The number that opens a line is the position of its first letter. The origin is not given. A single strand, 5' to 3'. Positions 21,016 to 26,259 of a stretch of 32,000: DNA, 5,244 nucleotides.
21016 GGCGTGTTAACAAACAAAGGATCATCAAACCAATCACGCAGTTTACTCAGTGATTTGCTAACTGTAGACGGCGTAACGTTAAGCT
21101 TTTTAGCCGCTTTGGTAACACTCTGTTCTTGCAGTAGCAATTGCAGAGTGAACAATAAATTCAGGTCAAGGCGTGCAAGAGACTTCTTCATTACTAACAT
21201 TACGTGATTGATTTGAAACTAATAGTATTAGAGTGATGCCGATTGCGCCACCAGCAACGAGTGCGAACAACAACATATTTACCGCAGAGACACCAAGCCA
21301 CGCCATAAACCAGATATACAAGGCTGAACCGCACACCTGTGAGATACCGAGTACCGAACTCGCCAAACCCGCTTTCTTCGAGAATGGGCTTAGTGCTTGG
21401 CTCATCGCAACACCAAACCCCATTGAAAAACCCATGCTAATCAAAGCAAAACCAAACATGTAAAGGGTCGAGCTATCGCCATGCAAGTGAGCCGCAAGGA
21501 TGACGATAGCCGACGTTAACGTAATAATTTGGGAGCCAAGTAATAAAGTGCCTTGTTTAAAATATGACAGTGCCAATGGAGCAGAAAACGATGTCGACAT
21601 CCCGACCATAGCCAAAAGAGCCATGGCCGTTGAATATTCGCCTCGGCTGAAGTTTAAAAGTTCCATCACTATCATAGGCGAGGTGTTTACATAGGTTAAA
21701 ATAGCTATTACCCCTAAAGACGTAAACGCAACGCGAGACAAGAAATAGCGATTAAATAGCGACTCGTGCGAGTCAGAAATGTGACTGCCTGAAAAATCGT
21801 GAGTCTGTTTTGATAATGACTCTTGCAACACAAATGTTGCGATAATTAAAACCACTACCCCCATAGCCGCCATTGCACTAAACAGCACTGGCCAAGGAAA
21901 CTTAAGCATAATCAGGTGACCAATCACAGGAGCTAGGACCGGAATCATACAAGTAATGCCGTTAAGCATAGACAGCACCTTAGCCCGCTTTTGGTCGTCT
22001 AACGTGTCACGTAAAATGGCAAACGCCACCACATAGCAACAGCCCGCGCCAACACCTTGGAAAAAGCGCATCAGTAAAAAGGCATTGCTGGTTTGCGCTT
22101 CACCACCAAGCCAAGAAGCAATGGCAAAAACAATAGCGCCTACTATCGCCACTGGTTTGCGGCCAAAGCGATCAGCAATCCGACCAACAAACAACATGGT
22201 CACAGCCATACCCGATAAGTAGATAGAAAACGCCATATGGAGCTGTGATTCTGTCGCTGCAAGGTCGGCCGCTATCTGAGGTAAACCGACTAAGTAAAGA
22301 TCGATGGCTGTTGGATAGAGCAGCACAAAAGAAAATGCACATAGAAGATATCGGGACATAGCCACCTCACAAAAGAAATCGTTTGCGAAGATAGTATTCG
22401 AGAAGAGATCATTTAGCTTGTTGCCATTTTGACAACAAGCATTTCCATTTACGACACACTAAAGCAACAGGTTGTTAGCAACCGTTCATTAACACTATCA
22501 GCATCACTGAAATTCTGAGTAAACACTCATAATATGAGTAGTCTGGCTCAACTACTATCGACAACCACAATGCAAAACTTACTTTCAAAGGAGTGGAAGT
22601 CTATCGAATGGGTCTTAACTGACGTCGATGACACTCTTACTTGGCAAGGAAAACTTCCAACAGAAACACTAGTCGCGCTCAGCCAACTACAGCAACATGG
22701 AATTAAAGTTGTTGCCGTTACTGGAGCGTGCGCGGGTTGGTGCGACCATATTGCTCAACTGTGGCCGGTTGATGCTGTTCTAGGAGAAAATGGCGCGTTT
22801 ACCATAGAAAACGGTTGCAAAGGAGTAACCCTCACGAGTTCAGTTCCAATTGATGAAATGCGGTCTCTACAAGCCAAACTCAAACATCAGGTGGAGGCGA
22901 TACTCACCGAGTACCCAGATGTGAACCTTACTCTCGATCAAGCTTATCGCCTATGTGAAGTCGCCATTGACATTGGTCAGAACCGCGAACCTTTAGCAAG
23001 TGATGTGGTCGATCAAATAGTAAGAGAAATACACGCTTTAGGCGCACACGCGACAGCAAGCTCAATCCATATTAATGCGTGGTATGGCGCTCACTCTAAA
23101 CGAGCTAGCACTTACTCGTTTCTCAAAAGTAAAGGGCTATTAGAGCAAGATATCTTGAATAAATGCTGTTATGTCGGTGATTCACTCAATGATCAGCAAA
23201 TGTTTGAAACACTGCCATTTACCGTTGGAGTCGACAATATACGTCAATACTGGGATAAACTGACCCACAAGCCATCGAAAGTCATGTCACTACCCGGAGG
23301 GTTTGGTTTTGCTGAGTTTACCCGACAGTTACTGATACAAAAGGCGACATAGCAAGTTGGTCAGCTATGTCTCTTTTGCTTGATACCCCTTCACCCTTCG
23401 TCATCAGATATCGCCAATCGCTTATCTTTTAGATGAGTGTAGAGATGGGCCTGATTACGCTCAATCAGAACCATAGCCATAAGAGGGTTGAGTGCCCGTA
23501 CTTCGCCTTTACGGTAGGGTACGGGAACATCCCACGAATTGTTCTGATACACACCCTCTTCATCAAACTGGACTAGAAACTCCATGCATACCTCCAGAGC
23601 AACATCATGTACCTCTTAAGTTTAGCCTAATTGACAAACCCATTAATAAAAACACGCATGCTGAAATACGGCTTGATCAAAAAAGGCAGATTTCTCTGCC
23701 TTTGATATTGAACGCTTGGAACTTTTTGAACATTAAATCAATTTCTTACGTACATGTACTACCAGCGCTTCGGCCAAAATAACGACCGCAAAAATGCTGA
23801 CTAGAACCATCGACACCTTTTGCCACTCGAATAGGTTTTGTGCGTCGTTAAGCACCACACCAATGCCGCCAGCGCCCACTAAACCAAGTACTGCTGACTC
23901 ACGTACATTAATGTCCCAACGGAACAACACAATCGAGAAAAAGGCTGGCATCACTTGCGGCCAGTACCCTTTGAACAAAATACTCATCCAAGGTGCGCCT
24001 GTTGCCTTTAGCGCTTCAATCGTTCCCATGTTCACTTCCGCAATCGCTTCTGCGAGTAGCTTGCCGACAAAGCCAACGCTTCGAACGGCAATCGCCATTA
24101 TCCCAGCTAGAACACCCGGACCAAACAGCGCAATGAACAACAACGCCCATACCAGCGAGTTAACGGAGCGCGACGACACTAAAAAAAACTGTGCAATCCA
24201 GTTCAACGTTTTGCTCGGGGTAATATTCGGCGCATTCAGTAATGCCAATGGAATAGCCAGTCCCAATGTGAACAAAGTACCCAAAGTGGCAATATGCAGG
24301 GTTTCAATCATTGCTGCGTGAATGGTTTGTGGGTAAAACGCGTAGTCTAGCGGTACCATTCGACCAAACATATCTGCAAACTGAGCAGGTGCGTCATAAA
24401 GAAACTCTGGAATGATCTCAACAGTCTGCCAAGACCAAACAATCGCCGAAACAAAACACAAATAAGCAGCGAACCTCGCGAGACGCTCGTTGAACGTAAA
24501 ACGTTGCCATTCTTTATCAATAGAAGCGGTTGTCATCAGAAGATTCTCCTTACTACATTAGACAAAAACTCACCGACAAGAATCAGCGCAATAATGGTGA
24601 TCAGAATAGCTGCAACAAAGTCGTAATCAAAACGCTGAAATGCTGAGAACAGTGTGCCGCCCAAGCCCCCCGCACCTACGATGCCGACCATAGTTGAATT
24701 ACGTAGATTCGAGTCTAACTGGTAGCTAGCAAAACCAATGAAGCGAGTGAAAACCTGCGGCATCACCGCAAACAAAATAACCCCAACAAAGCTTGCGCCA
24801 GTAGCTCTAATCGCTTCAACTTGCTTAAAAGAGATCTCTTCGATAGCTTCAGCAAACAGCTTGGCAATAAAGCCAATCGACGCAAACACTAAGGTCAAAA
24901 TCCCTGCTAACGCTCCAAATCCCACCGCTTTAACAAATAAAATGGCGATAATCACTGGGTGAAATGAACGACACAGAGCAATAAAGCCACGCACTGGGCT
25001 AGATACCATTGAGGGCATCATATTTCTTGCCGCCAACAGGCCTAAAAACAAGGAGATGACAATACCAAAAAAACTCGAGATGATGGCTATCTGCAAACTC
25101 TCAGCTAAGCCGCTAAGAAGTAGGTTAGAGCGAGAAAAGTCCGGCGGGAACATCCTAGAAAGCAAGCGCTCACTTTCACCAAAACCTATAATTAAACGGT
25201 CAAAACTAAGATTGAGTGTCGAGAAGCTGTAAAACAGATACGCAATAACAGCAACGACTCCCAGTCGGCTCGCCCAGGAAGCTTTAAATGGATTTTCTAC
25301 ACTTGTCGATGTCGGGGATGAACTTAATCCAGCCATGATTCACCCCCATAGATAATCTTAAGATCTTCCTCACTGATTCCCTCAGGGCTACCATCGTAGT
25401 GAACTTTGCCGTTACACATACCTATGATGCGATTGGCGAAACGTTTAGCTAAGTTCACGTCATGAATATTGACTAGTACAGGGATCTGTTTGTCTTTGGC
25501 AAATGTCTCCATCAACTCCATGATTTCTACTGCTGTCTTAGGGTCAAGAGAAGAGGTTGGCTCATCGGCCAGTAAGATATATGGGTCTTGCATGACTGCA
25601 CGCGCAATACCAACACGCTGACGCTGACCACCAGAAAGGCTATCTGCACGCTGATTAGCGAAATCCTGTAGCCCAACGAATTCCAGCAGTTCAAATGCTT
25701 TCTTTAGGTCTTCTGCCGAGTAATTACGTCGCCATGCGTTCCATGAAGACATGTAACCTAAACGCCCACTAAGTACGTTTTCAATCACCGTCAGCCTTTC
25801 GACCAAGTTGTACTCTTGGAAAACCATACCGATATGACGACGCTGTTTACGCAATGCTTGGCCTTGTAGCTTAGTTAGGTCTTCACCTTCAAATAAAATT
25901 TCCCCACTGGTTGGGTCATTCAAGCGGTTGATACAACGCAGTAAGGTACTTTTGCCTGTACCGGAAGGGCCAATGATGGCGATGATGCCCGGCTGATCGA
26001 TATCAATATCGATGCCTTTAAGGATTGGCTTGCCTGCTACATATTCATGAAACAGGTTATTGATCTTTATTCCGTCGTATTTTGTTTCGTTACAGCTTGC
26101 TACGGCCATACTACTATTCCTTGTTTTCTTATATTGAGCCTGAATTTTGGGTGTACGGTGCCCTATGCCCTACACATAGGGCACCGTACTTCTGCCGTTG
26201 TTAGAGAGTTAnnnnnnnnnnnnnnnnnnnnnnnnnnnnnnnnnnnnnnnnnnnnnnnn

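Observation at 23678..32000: Compact sigma54 regulon: sensor kinase and NtrC-type activator directly upstream of a secreted GDPD phosphodiesterase and a PhnD-C-E-E importer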

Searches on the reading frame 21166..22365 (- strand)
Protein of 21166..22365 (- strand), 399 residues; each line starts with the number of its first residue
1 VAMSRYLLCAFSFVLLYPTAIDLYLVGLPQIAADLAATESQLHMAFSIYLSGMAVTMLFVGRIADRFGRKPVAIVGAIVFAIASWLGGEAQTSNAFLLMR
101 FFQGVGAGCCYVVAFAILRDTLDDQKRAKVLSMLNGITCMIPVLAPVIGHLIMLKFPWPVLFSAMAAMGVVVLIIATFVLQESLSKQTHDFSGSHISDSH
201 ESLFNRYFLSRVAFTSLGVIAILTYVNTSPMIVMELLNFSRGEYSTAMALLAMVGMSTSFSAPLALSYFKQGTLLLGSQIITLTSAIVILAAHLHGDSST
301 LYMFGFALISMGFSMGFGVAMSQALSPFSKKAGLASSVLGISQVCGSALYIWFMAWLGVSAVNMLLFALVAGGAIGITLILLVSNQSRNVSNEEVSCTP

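Call 3: search_protein_families(library=pfam, proteins=[window:21166-22365:-])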
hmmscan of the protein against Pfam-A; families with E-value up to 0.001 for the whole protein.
window:21166-22365:- (399 aa): 3 families
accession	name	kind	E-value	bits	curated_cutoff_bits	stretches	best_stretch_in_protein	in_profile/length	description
PF07690.21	MFS_1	-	4.4e-41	141.4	33.4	1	14-347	5-343/347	Major Facilitator Superfamily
PF00083.30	Sugar_tr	-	9.8e-12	44.9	22.3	1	35-183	41-194/452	Sugar (and other) transporter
PF06609.19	TRI12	-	3.4e-09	36.1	23.2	1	26-178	65-216/599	Fungal trichothecene efflux pump (TRI12)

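Call 4: search_protein_families(library=ncbifam, proteins=[window:21166-22365:-])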
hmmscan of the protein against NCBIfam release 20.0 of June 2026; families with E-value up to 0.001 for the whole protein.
window:21166-22365:- (399 aa): 52 families (the best 25 are shown)
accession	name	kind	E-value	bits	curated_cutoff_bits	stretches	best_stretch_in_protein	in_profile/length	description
NF007782.0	PRK10473.1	subfamily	1.4e-172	574.2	417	1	3-396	1-391/394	MdtL family multidrug efflux MFS transporter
TIGR00710.1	efflux_Bcr_CflA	subfamily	4.7e-50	171.1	200.9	1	12-344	12-345/385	Bcr/CflA family efflux MFS transporter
NF053813.1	MFS_TcaB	equivalog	3.7e-41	141.2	475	1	18-351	19-354/396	putative multidrug effflux MFS transporter TcaB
NF008314.0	PRK11102.1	equivalog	8.5e-41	140.5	303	1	14-387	19-394/396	Bcr/CflA family multidrug efflux MFS transporter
NF033134.0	cmlA_floR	equivalog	1.5e-40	139.8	450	1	7-339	12-342/388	CmlA/FloR family chloramphenicol efflux MFS transporter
NF008270.1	PRK11043.1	equivalog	9.6e-33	113.8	430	1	19-349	19-347/382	purine nucleoside transporter PunC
NF008654.0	PRK11652.1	equivalog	2.1e-31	109.2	479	1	22-362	26-364/397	multidrug efflux MFS transporter EmrD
NF011932.2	PRK15403.1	equivalog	1.4e-24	87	700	1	20-387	25-396/402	multidrug efflux MFS transporter MdtM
TIGR00880.1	2_A_01_02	superfamily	1.1e-22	80.6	131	1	47-182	1-140/141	multidrug resistance protein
TIGR00711.1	efflux_EmrB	subfamily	1.5e-22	80.1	230.2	1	26-190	23-187/485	DHA2 family efflux MFS transporter permease subunit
NF000219.1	FloR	exception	3e-22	79.4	700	1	7-339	16-346/404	chloramphenicol/florfenicol efflux MFS transporter FloR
TIGR00895.1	2A0115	subfamily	1.8e-21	76.5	418.55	1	7-185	17-197/398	aromatic acid/H+ symport family MFS transporter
NF012203.0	cmlB1_MFS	exception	3e-20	72.8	900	1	7-339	16-347/407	chloramphenicol efflux MFS transporter CmlB1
NF052292.1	efflux_CraA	equivalog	3.3e-20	72.5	725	1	28-385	38-390/409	chloramphenicol efflux MFS transporter CraA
NF011931.1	PRK15402.1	subfamily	5.6e-19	68.3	439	1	18-387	22-395/401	MdfA family multidrug efflux MFS transporter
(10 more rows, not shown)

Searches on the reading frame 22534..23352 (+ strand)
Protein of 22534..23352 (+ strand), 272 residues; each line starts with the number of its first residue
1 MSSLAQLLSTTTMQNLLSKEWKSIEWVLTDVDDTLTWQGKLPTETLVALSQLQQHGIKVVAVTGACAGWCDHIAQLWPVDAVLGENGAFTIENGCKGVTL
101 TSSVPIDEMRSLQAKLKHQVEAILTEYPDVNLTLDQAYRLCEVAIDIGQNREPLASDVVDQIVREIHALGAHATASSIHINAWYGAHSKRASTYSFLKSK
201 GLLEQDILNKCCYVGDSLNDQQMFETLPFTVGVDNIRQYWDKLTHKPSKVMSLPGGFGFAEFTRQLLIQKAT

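Call 3: search_protein_families(library=pfam, proteins=[window:22534-23352:+])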
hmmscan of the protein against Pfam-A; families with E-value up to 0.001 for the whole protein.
window:22534-23352:+ (272 aa): 1 family
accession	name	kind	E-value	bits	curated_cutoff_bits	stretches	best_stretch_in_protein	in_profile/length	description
PF08282.18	Hydrolase_3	-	2.2e-10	41.1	20.9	1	27-119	1-94/255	haloacid dehalogenase-like hydrolase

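Call 4: search_protein_families(library=ncbifam, proteins=[window:22534-23352:+])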
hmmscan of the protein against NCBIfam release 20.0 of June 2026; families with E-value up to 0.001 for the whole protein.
window:22534-23352:+ (272 aa): 7 families
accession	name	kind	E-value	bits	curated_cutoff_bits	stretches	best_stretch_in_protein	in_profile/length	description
TIGR01484.1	HAD-SF-IIB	subfamily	3.1e-14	53.6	41.8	1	27-233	2-221/221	HAD-IIB family hydrolase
NF002245.0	PRK01158.1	equivalog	2.6e-13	49.8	198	1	24-264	3-226/233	phosphoglycolate phosphatase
TIGR01487.1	Pglycolate_arch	equivalog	7.3e-12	45.6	122.75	1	26-236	3-191/215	phosphoglycolate phosphatase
TIGR00099.1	Cof-subfamily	subfamily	7.2e-09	35.6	137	1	26-120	1-96/256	Cof-type HAD-IIB family hydrolase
NF045966.1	YcsE_rel_Pase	equivalog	3.3e-08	33.3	220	1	26-123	4-104/265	YcsE-related riboflavin metabolism phosphatase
TIGR01486.1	HAD-SF-IIB-MPGP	subfamily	1e-06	28.3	164.75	1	26-258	1-248/257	mannosyl-3-phosphoglycerate phosphatase family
TIGR01482.1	SPP-subfamily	subfamily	2.2e-06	27.4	107.15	0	27-89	1-65/225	sucrose-phosphate phosphatase subfamily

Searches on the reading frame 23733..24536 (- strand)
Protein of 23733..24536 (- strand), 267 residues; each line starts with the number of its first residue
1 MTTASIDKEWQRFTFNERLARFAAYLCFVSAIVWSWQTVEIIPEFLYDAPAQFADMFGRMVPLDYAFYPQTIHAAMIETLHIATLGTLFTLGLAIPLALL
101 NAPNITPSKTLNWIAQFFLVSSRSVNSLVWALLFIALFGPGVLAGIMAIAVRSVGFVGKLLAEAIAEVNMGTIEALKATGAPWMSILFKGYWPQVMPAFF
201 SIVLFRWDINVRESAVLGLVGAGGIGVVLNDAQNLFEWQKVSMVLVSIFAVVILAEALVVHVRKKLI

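Call 3: search_protein_families(library=pfam, proteins=[window:23733-24536:-])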
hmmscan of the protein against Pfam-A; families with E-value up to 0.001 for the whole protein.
window:23733-24536:- (267 aa): 1 family
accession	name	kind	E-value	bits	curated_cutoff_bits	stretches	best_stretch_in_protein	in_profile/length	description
PF00528.27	BPD_transp_1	-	1.9e-16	60.8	26.4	1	94-266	1-182/184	Binding-protein-dependent transport system inner membrane component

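Call 4: search_protein_families(library=ncbifam, proteins=[window:23733-24536:-])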
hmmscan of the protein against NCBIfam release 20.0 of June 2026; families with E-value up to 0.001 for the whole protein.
window:23733-24536:- (267 aa): 3 families
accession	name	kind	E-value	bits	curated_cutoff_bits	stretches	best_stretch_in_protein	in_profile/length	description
TIGR01097.1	PhnE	equivalog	5.2e-81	271.8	216.7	1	17-266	3-251/252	phosphonate ABC transporter, permease protein PhnE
NF008049.0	PRK10782.1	subfamily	1.4e-07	31.4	212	1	94-253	35-199/217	methionine ABC transporter permease MetI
TIGR03416.1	ABC_choXWV_perm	equivalog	2.2e-07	30.6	363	1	70-255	82-260/267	choline ABC transporter permease subunit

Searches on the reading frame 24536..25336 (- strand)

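Call 3: search_protein_families(library=pfam, proteins=[window:24536-25336:-])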
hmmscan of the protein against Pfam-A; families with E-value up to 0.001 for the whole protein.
window:24536-25336:- (266 aa): 1 family
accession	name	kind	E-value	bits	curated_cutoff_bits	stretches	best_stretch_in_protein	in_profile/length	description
PF00528.27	BPD_transp_1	-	1.2e-17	64.7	26.4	1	96-262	2-178/184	Binding-protein-dependent transport system inner membrane component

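Call 4: search_protein_families(library=ncbifam, proteins=[window:24536-25336:-])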
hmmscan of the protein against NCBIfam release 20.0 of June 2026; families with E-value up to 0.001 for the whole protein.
window:24536-25336:- (266 aa): 4 families
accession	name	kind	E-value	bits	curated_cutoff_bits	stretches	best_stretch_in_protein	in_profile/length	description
TIGR01097.1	PhnE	equivalog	1.9e-79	266.7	216.7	1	25-265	9-250/252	phosphonate ABC transporter, permease protein PhnE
NF008049.0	PRK10782.1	subfamily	8.7e-13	48.5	212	1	71-255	7-199/217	methionine ABC transporter permease MetI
TIGR03416.1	ABC_choXWV_perm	equivalog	1.8e-05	24.4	363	1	78-253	89-263/267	choline ABC transporter permease subunit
NF045470.1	Opp2B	equivalog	0.00066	19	350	0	72-264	86-293/300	nickel ABC transporter permease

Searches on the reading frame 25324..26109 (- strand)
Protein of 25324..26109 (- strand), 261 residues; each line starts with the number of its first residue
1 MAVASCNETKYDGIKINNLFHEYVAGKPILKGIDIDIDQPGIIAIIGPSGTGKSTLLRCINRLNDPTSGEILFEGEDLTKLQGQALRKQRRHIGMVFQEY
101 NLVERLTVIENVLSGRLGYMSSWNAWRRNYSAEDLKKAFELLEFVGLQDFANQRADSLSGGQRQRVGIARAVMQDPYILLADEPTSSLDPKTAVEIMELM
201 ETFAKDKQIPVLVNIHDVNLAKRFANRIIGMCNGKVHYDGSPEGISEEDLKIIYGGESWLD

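Call 3: search_protein_families(library=pfam, proteins=[window:25324-26109:-])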
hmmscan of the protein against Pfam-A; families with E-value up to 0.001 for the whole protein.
window:25324-26109:- (261 aa): 7 families
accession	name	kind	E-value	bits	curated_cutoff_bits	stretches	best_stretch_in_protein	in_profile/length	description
PF00005.33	ABC_tran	-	4.1e-38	131.5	25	1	30-186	1-137/137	ABC transporter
PF13304.12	AAA_21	-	3.9e-08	34.1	27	0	42-65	1-24/304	AAA domain, putative AbiEii toxin, Type IV TA system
PF13476.12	AAA_23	-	3.2e-05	25.1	27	1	32-61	12-40/201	AAA domain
PF13401.12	AAA_22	-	5.4e-05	24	27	1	39-65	4-30/130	AAA domain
PF13555.12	AAA_29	-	7.2e-05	22.9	27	1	33-63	15-45/61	P-loop containing region of AAA domain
PF13191.12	AAA_16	-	0.0002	22.3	32.6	1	38-66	22-51/167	AAA ATPase domain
PF02463.25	SMC_N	-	0.00036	20.5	40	0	39-221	23-202/220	RecF/RecN/SMC N terminal domain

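Call 4: search_protein_families(library=ncbifam, proteins=[window:25324-26109:-])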
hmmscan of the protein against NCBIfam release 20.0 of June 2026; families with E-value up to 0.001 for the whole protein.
window:25324-26109:- (261 aa): 189 families (the best 25 are shown)
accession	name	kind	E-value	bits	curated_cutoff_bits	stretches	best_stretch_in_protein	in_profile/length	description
TIGR02315.1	ABC_phnC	equivalog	3.4e-95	318.1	266.1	1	14-255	2-243/243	phosphonate ABC transporter ATP-binding protein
NF007438.0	PRK09984.1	equivalog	1.5e-53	181.7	365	1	28-254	18-249/262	phosphonate ABC transporter ATP-binding protein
NF007027.0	PRK09493.1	equivalog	2.3e-52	177.7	379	1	26-245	13-223/240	glutamine ABC transporter ATP-binding protein GlnQ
TIGR02673.1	FtsE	equivalog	1.5e-51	175.1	264.85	1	14-234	2-213/214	cell division ATP-binding protein FtsE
TIGR02982.1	heterocyst_DevA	subfamily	2.9e-49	167.6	295.8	1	14-236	2-219/220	ABC exporter ATP-binding subunit, DevA family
TIGR02211.1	LolD_lipo_ex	equivalog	6.4e-49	166.4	307.75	1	16-236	7-219/221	lipoprotein-releasing ABC transporter ATP-binding protein LolD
TIGR01186.1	proV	subfamily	9e-49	166.5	326.6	1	30-245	9-217/363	betaine/proline/choline family ABC transporter ATP-binding protein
TIGR02314.1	ABC_MetN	equivalog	3e-48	164.6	499.7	1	15-237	6-220/343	methionine ABC transporter ATP-binding protein MetN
TIGR00972.1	3a0107s01c2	equivalog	1.2e-47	162.4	343.2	1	16-246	4-231/248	phosphate ABC transporter ATP-binding protein PstB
NF008428.0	PRK11264.1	equivalog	1.9e-47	161.6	406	1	14-241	4-227/250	L-cystine ABC transporter ATP-binding protein TcyN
TIGR03005.1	ectoine_ehuA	equivalog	4.7e-46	157.1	345.4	1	28-247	14-236/252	ectoine/hydroxyectoine ABC transporter ATP-binding protein EhuA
TIGR00968.1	3a0106s01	subfamily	7.7e-46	156.5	342.75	1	15-248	2-221/237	sulfate ABC transporter ATP-binding protein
TIGR03873.1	F420-0_ABC_ATP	hypoth_equivalog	2.3e-45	154.8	372.4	1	24-255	11-235/256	putative F420-0 ABC transporter ATP-binding protein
NF008409.0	PRK11231.1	equivalog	8e-45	153.2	375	1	14-250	3-230/255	Fe(3+) dicitrate ABC transporter ATP-binding protein FecE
NF008338.0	PRK11124.1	equivalog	9e-45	153.1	369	1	14-242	3-225/242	arginine ABC transporter ATP-binding protein ArtP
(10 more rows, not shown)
